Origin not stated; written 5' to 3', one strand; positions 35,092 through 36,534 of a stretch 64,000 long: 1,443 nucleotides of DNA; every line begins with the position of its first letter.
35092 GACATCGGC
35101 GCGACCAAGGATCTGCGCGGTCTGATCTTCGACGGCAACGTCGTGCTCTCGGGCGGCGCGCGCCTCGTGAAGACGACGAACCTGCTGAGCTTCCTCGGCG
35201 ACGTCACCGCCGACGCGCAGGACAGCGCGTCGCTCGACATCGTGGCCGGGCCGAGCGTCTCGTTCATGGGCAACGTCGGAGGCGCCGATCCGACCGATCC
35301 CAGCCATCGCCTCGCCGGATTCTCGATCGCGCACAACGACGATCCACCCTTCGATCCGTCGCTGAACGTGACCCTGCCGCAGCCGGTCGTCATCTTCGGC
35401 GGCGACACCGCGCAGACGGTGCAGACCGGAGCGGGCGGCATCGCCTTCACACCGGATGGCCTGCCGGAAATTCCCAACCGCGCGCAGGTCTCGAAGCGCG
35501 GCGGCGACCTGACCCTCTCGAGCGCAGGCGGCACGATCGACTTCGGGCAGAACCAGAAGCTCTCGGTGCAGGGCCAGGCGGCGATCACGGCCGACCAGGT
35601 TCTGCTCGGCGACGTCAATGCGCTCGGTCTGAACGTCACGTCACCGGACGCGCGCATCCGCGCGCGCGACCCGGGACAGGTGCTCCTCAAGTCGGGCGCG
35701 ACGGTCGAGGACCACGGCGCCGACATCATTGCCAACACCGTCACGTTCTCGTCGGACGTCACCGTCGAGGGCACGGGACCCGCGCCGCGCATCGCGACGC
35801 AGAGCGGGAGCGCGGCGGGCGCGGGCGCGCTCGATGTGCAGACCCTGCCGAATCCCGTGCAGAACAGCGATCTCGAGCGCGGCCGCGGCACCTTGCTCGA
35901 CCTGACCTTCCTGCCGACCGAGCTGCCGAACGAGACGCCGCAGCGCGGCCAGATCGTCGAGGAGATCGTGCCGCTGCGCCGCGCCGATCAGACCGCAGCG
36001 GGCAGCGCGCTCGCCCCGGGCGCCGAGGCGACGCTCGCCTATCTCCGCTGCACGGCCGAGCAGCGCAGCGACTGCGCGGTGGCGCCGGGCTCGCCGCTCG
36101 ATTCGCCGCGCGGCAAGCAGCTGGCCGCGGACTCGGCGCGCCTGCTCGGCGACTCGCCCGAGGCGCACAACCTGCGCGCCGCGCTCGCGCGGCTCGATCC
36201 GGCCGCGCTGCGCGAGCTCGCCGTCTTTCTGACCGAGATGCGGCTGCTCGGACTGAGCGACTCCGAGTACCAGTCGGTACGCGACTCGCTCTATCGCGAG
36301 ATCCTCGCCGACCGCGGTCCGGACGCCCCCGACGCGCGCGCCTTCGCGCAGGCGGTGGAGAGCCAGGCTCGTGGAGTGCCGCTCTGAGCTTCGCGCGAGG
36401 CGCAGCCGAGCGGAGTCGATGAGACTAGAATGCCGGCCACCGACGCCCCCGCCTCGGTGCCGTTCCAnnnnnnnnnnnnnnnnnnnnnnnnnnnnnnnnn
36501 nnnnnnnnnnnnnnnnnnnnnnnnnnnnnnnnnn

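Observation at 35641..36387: Conserved, unassigned C-terminal module shared by both TpsA proteins (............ box, LAYLRC-x-C loop, helical tail)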

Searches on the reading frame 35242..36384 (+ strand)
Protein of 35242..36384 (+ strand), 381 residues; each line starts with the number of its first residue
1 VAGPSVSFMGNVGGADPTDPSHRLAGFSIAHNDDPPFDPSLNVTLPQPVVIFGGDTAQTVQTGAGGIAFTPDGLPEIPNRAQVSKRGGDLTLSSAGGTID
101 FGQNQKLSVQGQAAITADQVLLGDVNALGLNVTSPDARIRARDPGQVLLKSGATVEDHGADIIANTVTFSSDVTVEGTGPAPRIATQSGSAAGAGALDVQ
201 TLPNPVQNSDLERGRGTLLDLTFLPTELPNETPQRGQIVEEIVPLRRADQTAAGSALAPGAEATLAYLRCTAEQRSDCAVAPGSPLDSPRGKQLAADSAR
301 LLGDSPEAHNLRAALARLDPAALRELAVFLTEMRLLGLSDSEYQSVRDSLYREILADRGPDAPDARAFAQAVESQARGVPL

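Call 24: predict_structure(alignment_id=A2)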
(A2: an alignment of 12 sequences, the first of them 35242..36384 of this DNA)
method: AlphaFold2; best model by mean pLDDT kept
length: 381 residues; sequences in the alignment: 12
mean_pLDDT: 66.7   pTM: 0.49
mean pLDDT of the five models: 66.7, 66.2, 65.2, 62.3, 59.7
residues with pLDDT >= 90: 44; 70-90: 181; 50-70: 49; < 50: 107
segments of 3 or more residues with pLDDT < 50: 1-48, 71-80, 148-152, 213-219, 221-255
pLDDT, mean of each block of 10 residues (from residue 1): 24 33 29 31 38 66 68 39 72 83 76 93 89 95 63 61 93 89 89 89 74 48 35 23 29 49 78 76 79 86 85 88 89 80 78 76 75 68 40
secondary structure, 60 per line:
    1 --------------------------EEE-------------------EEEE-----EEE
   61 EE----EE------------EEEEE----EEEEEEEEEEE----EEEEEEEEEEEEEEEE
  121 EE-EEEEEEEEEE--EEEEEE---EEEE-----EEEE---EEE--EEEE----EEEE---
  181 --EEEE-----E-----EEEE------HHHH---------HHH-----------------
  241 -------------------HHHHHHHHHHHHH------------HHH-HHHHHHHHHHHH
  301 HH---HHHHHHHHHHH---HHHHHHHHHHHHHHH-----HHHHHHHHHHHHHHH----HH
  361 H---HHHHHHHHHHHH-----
elements in order: E27-29 E49-52 E58-62 E81-85 E90-100 E105-122 E124-133 E136-141 E145-148 E154-157 E161-163 E166-169 E174-177 E183-186 E198-201 H208-211 H260-272 H289-302 H306-316 H320-334 H340-354 H365-376

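Call 77: fold_search(model_id=the predicted structure, library=pdb)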
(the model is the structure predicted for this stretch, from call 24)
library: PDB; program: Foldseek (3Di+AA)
matches with E <= 10: 147; with E <= 0.001: 0
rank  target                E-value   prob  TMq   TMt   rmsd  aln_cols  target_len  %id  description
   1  3jqy_A                1.8e-01  0.06  0.10  0.13  15.2       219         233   12  Crystal Structure of the polySia specific acetyltransferase NeuO (released 2010-08-18)
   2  7ohd_B                4.7e-01  0.14  0.13  0.29  12.8       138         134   21  CRYSTAL STRUCTURE OF FERRIC MURINE NEUROGLOBIN CDLESS MUTANT (released 2022-07-13)
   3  8wub_B                9.7e-01  0.21  0.17  0.33   7.4       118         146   18  The X-ray structure of human neuroglobin C120S mutant (released 2024-10-23)
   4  1oj6_C                9.7e-01  0.20  0.17  0.33   7.8       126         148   18  Human brain neuroglobin three-dimensional structure (released 2003-09-11)
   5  4mpm_B                9.7e-01  0.09  0.13  0.26  11.2       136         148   16  Wild-type human neuroglobin (released 2014-01-15)
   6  7vqg                  1.1e+00  0.10  0.13  0.27  12.9       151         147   19  The X-ray structure of human neuroglobin A15C mutant (released 2022-10-26)
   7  8grz                  1.3e+00  0.23  0.12  0.26   5.0        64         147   22  X-ray crystal structure of V71C human neuroglobin mutant (released 2023-09-06)
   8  7bqs_MODEL_1_A        1.4e+00  0.08  0.11  0.26  14.6       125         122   16  Solution NMR structure of fold-U Nomur; de novo designed protein with an asymmetric all-alpha topology (released 2021-04-07)
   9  4dn7_A                1.4e+00  0.03  0.10  0.10  16.1       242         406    6  CRYSTAL STRUCTURE OF putative ABC transporter, ATP-binding protein from Methanosarcina mazei Go1 (released 2012-02-22)
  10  1yhu_A                1.4e+00  0.09  0.14  0.28  13.2       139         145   13  Crystal structure of Riftia pachyptila C1 hemoglobin reveals novel assembly of 24 subunits. (released 2005-02-08)
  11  7vlf_B                1.5e+00  0.14  0.16  0.32   8.0       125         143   15  Oxy-deoxy intermediate of V2 hemoglobin at 26% oxygen saturation (released 2022-05-18)
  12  6n2b_A                1.6e+00  0.03  0.12  0.13  14.0       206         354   13  The Crystal Structure of Caldicellulosiruptor kristjanssonii Tapirin C-terminal domain (released 2018-12-19)
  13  8g9k_A                1.7e+00  0.10  0.14  0.23  13.1       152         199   21  Geometrically programmable nanomaterial construction using regularized protein building blocks (released 2024-03-13)
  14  8z20_B                1.7e+00  0.08  0.12  0.22  11.9       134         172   13  Crystal structure analysis of thermotolerant Oscillatoria Phycocyanin (released 2025-04-16)
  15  8g9k_B                1.9e+00  0.09  0.15  0.23  12.9       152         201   22  Geometrically programmable nanomaterial construction using regularized protein building blocks (released 2024-03-13)
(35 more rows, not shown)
